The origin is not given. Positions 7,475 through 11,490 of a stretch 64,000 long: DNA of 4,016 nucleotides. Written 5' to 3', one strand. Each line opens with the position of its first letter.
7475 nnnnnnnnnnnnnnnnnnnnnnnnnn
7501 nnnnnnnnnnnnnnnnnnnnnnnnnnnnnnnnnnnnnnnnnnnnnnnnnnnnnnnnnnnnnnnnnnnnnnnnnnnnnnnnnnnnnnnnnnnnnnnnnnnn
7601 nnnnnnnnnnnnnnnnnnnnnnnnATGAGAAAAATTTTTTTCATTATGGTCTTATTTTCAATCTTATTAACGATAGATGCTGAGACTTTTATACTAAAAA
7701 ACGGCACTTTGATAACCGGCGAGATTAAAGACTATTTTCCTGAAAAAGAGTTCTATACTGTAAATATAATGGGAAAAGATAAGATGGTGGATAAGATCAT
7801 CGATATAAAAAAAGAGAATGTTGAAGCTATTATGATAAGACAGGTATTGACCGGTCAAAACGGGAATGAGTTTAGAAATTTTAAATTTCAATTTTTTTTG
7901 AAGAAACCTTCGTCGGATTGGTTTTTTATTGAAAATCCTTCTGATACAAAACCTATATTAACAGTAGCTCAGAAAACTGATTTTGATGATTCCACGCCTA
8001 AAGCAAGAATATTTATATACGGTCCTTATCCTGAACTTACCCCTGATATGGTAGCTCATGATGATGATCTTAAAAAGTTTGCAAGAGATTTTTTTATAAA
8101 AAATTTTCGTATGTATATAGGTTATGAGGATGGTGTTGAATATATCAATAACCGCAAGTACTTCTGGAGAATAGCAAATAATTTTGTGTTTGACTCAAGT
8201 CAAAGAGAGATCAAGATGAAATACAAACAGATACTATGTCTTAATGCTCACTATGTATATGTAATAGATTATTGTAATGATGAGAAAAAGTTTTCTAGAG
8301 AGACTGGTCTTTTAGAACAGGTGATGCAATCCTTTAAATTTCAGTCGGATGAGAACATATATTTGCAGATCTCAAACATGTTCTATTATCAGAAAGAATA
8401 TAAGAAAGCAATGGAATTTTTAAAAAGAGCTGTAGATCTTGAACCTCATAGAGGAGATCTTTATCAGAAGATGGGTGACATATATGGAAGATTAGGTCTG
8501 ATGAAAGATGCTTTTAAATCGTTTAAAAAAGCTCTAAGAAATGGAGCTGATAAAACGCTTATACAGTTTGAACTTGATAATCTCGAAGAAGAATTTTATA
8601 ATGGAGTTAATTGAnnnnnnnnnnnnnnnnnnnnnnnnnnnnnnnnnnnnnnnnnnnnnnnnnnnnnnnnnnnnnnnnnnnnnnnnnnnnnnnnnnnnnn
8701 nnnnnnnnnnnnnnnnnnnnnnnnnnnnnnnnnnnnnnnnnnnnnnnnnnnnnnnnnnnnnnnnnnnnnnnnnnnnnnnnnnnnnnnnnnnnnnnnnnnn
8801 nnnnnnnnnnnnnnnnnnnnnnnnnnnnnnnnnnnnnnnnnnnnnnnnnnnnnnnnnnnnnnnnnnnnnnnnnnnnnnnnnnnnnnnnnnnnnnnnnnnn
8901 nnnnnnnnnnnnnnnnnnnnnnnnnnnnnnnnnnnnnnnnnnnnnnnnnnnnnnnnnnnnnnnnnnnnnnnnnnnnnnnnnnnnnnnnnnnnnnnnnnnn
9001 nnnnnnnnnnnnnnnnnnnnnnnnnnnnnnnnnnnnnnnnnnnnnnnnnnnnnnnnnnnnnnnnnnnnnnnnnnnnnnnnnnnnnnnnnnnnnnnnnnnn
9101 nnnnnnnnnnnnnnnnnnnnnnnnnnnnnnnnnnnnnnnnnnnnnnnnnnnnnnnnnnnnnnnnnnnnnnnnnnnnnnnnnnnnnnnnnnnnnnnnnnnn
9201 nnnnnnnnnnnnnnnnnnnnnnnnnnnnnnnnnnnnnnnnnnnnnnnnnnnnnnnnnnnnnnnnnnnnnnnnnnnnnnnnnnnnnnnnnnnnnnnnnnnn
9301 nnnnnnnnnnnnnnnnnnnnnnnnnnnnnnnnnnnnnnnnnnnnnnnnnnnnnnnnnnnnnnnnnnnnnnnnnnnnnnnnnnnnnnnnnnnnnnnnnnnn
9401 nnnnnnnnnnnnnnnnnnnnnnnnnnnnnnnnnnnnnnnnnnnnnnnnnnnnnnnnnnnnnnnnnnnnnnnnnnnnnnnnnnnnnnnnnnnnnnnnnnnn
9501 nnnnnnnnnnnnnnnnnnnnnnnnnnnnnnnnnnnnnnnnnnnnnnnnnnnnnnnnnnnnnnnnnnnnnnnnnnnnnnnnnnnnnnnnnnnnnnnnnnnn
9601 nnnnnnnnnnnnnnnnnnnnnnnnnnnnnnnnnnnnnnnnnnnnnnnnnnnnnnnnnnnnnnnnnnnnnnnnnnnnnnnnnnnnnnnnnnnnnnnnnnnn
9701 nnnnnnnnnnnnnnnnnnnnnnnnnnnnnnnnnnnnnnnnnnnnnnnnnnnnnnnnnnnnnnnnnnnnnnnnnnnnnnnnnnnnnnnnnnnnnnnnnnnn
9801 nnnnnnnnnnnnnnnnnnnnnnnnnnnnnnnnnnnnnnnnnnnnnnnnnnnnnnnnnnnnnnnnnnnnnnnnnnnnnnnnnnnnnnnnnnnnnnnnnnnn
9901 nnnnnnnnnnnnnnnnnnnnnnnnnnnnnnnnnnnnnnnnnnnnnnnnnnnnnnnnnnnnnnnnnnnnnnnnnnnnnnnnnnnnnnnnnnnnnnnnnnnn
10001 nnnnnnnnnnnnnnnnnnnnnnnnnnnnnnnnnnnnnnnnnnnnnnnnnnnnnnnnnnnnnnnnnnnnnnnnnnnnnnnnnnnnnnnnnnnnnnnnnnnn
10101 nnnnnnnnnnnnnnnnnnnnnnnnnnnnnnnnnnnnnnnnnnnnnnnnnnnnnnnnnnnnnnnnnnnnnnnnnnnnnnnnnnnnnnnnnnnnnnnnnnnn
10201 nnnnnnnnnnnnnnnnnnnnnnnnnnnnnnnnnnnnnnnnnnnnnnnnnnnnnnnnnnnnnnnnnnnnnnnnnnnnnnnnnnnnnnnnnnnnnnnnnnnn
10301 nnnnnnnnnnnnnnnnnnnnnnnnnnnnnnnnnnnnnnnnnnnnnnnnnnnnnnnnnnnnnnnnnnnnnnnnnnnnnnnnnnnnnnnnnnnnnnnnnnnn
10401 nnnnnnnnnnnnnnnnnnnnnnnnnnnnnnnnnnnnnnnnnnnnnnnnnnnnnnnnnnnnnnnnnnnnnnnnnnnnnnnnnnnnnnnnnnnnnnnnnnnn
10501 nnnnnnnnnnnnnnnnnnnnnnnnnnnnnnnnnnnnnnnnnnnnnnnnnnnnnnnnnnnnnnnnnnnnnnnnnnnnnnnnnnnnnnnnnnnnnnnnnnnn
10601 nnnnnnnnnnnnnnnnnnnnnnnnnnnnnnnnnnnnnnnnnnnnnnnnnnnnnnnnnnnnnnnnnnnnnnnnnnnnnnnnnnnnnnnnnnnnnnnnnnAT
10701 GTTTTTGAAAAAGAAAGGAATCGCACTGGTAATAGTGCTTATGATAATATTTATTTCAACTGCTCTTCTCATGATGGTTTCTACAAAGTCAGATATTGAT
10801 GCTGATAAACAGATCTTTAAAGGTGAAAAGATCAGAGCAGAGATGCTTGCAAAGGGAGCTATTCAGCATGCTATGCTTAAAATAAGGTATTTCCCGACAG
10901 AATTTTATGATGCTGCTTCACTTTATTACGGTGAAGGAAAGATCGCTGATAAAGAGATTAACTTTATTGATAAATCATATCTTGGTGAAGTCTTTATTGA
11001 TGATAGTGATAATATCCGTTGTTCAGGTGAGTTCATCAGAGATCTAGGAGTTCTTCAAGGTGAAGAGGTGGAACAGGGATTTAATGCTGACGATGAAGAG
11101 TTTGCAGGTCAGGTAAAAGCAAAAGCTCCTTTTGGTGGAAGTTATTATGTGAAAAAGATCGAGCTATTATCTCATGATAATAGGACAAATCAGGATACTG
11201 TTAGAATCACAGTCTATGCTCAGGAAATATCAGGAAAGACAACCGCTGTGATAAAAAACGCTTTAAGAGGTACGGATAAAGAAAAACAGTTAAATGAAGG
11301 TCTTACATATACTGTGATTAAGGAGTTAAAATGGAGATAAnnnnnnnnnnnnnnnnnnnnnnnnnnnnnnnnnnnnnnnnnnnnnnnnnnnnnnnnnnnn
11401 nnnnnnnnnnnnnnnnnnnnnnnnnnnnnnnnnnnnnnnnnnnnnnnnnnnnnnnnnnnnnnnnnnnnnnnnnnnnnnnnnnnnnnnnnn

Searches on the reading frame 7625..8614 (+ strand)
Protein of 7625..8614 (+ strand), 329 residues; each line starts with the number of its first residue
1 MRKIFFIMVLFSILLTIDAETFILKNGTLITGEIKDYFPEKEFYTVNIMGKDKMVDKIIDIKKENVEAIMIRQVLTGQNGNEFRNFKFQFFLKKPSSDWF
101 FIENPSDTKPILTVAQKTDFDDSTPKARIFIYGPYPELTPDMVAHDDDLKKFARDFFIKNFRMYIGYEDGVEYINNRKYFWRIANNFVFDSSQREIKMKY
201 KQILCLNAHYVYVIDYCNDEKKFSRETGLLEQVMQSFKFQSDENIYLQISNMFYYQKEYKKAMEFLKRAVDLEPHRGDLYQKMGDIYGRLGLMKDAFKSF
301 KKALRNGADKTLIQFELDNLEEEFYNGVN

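Call 28: find_encoding_contigs(protein=window:7625-8614:+, flank=10000, max_places=10)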
Protein window:7625-8614:+ (329 aa): no gene with exactly this product is on record in the collection.

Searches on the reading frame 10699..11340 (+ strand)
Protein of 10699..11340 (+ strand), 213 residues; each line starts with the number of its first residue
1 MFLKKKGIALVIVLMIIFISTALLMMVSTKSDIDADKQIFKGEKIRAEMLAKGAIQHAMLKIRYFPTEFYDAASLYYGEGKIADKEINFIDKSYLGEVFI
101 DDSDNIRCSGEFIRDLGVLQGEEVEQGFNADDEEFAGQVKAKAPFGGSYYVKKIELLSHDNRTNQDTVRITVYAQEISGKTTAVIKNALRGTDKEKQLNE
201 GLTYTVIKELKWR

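Call 33: find_encoding_contigs(protein=window:10699-11340:+, flank=10000, max_places=10)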
Protein window:10699-11340:+ (213 aa): 5 contigs read that carry it; 3 places shown.
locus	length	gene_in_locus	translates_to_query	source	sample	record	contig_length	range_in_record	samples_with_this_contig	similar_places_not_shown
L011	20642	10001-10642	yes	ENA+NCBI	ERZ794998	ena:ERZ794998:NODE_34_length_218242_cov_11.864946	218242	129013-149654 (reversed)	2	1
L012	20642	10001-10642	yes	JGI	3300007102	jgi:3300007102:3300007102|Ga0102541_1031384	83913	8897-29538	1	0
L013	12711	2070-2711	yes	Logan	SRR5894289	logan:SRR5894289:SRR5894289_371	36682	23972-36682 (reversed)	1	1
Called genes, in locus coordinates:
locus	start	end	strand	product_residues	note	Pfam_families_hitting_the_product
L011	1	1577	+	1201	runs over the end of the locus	PF01855:POR_N, PF17147:PFOR_II, PF01558:POR, PF10371:EKR, PF12838:Fer4_7, PF13183:Fer4_8 (weak), PF13237:Fer4_10, PF02775:TPP_enzyme_C, +6 more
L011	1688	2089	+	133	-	PF00072:Response_reg, PF23198:PDE8A_N (weak)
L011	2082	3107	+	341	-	-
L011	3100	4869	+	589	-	PF00512:HisKA (weak), PF02518:HATPase_c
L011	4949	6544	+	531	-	PF00082:Peptidase_S8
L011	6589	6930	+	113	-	-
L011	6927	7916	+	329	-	PF00515:TPR_1 (faint), PF07719:TPR_2 (faint), PF13181:TPR_8 (faint)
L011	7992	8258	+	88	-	PF17209:Hfq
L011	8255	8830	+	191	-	PF02545:Maf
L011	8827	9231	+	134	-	PF13620:CarboxypepD_reg (weak), PF13715:CarbopepD_reg_2 (weak)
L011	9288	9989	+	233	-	-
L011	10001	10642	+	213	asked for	-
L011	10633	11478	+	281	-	-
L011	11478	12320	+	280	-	PF02749:QRPTase_N, PF01729:QRPTase_C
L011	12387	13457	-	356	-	-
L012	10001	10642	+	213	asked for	-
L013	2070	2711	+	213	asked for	-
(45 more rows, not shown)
